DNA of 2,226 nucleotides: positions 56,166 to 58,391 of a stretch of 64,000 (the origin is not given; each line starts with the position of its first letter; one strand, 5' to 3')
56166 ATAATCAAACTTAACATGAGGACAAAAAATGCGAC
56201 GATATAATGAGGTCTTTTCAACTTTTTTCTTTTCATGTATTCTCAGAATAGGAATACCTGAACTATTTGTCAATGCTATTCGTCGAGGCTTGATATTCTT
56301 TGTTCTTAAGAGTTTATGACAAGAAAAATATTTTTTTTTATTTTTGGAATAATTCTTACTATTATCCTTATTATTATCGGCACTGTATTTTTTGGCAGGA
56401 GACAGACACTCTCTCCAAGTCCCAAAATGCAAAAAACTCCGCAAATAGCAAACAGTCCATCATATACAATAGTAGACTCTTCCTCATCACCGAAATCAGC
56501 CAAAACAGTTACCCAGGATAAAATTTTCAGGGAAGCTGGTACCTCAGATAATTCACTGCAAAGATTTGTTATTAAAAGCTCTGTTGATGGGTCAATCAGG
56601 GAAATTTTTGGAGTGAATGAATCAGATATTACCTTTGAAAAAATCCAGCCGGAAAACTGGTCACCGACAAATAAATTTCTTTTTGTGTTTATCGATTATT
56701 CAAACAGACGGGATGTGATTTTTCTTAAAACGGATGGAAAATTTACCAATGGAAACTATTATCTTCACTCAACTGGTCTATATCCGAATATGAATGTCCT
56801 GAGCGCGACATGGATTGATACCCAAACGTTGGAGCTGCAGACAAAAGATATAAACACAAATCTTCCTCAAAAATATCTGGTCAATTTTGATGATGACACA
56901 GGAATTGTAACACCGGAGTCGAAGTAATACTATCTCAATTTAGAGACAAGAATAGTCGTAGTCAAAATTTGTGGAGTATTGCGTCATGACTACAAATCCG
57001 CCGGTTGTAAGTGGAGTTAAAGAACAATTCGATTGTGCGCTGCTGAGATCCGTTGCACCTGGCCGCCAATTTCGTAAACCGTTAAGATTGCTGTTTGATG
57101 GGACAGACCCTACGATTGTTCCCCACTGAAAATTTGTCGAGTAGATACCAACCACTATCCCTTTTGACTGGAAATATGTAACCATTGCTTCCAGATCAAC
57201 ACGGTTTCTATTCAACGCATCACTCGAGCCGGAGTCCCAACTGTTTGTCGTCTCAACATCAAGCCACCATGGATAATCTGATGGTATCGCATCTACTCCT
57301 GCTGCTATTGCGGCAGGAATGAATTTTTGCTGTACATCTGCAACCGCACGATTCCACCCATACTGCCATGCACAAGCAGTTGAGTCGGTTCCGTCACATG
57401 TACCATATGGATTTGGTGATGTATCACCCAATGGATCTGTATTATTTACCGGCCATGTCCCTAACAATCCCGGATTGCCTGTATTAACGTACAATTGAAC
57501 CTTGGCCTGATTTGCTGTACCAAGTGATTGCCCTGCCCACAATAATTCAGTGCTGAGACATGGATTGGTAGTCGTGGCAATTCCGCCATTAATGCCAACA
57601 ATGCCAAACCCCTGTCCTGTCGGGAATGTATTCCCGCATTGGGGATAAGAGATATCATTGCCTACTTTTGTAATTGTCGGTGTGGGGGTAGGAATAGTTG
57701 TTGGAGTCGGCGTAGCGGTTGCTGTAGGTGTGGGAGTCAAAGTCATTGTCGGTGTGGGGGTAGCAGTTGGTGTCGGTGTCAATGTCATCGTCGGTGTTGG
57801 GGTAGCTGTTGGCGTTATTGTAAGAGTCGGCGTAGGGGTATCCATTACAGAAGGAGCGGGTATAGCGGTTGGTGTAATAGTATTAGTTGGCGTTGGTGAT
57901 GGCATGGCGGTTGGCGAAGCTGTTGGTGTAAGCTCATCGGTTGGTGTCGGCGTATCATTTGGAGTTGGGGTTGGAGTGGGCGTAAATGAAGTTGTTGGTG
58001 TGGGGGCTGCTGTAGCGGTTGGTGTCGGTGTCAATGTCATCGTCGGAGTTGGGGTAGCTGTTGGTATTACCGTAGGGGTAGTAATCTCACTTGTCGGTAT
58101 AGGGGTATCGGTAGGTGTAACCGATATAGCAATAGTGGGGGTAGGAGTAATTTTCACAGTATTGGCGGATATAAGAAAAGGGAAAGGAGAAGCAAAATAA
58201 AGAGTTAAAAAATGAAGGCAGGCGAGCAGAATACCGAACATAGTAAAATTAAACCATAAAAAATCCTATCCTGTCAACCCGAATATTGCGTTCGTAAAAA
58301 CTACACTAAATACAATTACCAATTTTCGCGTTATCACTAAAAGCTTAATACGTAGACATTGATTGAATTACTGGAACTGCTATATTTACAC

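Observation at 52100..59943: GC-richer block of five or six exported proteins combining pilin, lectin, propeller and three different glycoside-hydrolase-like domains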

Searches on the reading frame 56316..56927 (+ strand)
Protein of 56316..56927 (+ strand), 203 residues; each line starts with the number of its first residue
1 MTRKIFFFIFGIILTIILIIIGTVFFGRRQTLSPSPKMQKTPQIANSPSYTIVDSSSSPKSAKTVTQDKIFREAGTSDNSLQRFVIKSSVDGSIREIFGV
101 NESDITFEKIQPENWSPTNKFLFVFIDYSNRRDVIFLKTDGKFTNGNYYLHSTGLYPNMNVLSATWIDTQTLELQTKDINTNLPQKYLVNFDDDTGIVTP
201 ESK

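Call 3: search_protein_families(library=pfam, proteins=[window:56316-56927:+], max_evalue=1)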
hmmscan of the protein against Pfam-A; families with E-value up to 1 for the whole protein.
window:56316-56927:+ (203 aa): 2 families
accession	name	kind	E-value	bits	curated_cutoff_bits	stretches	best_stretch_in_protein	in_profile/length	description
PF12698.13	ABC2_membrane_3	-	0.017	14.7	31.6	1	7-186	3-153/347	ABC-2 family transporter protein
PF18104.7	Tudor_2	-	0.13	12.5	31.4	0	184-194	24-34/35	Jumonji domain-containing protein 2A Tudor domain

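Call 4: search_protein_families(library=ncbifam, proteins=[window:56316-56927:+], max_evalue=1)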
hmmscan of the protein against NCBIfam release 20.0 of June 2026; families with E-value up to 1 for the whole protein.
window:56316-56927:+ (203 aa): 1 family
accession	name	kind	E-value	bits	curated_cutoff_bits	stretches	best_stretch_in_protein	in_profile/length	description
NF047418.1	teichoic_AuxB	equivalog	0.13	11.2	300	1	5-68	126-189/345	lipoteichoic acid stability factor AuxB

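Call 74: search_solved_structures(query=window:56316-56927:+, max_evalue=1)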
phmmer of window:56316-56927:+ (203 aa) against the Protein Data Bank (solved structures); distinct sequences matched with E-value up to 1: 0.

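Call 76: search_protein_families(library=padloc, proteins=[window:56316-56927:+], max_evalue=0.01)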
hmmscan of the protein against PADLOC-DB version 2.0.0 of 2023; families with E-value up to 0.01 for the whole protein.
window:56316-56927:+ (203 aa): 0 families

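Call 77: search_protein_families(library=phrogs, proteins=[window:56316-56927:+], max_evalue=0.1)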
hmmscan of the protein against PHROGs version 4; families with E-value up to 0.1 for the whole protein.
window:56316-56927:+ (203 aa): 1 family
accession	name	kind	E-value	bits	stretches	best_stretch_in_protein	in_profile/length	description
phrog_8545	-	moron, auxiliary metabolic gene and host takeover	0.016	16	1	4-73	16-82/177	superinfection exclusion Sie-like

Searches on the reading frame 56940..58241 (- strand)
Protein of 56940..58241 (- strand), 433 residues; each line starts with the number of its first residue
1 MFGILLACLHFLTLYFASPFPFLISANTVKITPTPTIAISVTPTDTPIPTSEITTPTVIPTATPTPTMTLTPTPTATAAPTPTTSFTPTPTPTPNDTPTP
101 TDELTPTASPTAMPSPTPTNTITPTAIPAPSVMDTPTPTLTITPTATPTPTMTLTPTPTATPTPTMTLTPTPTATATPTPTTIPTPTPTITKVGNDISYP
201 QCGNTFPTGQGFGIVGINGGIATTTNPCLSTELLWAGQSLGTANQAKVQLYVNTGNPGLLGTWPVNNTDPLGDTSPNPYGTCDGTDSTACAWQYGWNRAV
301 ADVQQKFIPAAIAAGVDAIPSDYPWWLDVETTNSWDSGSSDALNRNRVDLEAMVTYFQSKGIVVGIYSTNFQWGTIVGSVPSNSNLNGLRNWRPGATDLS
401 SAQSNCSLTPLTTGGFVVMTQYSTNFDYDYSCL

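Call 3: search_protein_families(library=pfam, proteins=[window:56940-58241:-], max_evalue=1)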
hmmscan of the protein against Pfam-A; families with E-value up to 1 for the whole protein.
window:56940-58241:- (433 aa): 0 families

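Call 4: search_protein_families(library=ncbifam, proteins=[window:56940-58241:-], max_evalue=1)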
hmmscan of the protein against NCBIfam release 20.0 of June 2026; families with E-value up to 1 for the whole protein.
window:56940-58241:- (433 aa): 0 families

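Call 76: search_protein_families(library=padloc, proteins=[window:56940-58241:-], max_evalue=0.01)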
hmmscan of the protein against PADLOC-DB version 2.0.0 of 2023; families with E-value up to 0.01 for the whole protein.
window:56940-58241:- (433 aa): 0 families

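Call 77: search_protein_families(library=phrogs, proteins=[window:56940-58241:-], max_evalue=0.1)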
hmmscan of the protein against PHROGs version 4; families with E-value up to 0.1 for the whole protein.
window:56940-58241:- (433 aa): 1 family
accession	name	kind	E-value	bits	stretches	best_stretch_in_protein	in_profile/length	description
phrog_15511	-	unknown function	2.7e-05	24.5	1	128-199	205-277/511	-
